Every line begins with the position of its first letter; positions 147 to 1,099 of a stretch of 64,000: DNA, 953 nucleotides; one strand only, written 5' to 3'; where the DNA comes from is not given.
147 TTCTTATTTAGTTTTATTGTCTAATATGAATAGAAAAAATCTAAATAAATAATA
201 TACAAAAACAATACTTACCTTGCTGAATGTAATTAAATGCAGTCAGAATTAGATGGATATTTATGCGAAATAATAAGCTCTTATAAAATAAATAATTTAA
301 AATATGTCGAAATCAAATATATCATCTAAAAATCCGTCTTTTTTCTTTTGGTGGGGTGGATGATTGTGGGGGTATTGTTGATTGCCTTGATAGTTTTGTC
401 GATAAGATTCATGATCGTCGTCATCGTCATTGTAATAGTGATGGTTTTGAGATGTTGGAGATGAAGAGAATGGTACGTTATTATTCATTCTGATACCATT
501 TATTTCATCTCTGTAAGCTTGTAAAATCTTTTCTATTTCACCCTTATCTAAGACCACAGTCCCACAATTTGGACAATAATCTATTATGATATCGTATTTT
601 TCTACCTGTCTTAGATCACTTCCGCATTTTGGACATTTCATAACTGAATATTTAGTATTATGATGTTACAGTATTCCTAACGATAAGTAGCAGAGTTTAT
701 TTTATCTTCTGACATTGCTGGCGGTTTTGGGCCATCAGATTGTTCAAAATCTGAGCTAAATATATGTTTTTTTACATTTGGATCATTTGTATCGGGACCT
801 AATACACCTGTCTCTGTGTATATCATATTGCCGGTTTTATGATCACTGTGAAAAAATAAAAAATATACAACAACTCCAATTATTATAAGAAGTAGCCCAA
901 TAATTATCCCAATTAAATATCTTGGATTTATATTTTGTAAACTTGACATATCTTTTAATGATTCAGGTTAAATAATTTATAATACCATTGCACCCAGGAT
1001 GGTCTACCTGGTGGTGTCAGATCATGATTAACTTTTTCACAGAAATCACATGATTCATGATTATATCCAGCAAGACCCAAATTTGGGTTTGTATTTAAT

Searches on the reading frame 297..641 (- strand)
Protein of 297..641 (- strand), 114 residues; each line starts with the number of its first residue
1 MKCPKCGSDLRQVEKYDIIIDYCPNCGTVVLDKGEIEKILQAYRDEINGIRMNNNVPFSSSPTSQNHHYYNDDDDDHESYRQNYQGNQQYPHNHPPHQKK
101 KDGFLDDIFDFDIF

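Call 9: search_protein_families(library=pfam, proteins=[window:297-641:-], max_evalue=0.01)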
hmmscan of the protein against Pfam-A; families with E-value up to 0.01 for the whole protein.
window:297-641:- (114 aa): 11 families
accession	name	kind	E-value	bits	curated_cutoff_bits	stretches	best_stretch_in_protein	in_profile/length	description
PF13453.11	Zn_ribbon_TFIIB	-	2.1e-12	46.6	22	1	2-41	1-40/41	Transcription factor zinc-finger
PF13240.11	Zn_Ribbon_1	-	1.8e-05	24.8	25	0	2-16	1-15/23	zinc-ribbon domain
PF13248.11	Zn_ribbon_3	-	2.7e-05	23.9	27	0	22-34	4-15/26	zinc-ribbon domain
PF03119.21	DNA_ligase_ZBD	-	0.00036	20.8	25.8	0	2-14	1-13/27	NAD-dependent DNA ligase C4 zinc finger domain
PF08271.17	Zn_Ribbon_TF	-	0.00047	20.1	29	1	1-30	1-29/43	TFIIB zinc-binding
PF12773.13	DZR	-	0.0025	18.4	27.3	1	3-30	15-34/45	Double zinc ribbon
PF12172.15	zf-ChsH2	-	0.0028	17.8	23.2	0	17-30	8-21/37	ChsH2, rubredoxin-like zinc ribbon domain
PF01396.24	Zn_ribbon_Top1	-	0.0034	17.6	32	0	2-14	3-15/39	Topoisomerase DNA binding C4 zinc finger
PF04423.19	Rad50_zn_hook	-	0.0058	16.9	24.3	0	23-50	22-48/52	Rad50 zinc hook motif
PF15731.11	MqsA_antitoxin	-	0.0077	16.8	30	0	17-44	31-58/131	Antitoxin component of bacterial toxin-antitoxin system, MqsA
PF24460.1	DUF7575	-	0.009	15.8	28.5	0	2-10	5-13/28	Domain of unknown function (DUF7575)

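Call 18: search_protein_families(library=ncbifam, proteins=[window:297-641:-], max_evalue=0.001)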
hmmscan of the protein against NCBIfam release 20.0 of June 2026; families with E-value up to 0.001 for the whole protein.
window:297-641:- (114 aa): 1 family
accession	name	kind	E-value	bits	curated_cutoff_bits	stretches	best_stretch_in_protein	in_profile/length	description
NF047912.1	ECs_2282_CxxC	subfamily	0.00013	21.8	37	1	1-39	3-45/60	ECs_2282 family putative zinc-binding protein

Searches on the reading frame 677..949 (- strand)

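Call 9: search_protein_families(library=pfam, proteins=[window:677-949:-], max_evalue=0.01)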
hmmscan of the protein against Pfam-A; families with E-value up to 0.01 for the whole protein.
window:677-949:- (90 aa): 1 family
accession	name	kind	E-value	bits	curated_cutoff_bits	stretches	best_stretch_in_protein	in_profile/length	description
PF17353.8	DUF5381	-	0.0033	17.7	26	1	8-46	38-76/170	Family of unknown function (DUF5381)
